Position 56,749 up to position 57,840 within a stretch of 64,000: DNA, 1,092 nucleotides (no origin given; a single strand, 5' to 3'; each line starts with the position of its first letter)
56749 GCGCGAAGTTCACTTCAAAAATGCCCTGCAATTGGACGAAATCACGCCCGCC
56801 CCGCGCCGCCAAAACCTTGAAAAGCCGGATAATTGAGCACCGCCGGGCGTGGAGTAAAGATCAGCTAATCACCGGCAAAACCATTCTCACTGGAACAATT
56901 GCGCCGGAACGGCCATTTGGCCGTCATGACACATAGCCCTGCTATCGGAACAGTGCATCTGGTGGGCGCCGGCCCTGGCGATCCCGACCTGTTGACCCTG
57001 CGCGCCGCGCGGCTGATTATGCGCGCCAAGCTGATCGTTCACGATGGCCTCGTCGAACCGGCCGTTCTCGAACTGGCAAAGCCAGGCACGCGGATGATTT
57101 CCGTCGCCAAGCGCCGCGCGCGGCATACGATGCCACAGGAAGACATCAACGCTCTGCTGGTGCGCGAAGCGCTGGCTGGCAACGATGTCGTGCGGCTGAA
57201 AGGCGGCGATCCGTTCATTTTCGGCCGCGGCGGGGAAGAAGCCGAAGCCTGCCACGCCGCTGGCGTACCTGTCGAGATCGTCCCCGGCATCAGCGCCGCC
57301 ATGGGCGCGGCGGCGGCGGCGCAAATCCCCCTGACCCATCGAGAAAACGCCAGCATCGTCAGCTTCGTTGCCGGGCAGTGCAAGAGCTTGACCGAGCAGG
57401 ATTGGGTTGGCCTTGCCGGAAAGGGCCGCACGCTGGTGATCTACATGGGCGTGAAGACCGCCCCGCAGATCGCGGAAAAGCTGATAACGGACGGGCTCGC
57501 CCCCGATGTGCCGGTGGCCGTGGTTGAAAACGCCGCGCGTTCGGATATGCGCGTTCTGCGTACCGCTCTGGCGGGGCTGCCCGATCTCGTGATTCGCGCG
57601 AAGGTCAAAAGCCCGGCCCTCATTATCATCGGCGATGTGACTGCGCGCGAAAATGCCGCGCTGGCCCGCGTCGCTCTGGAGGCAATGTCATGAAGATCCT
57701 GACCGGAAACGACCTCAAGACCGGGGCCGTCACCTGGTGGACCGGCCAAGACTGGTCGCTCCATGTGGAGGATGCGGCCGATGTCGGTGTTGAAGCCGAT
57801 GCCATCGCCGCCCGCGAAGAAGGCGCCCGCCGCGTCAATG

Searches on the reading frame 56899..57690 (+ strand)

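Call 28: search_protein_families(library=pfam, proteins=[window:56899-57690:+], max_evalue=0.0001)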
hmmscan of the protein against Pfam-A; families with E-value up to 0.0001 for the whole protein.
window:56899-57690:+ (264 aa): 1 family
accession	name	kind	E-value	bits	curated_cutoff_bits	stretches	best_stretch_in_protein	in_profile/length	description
PF00590.25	TP_methylase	-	5.8e-53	180.4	27.8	1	18-226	1-210/212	Tetrapyrrole (Corrin/Porphyrin) Methylases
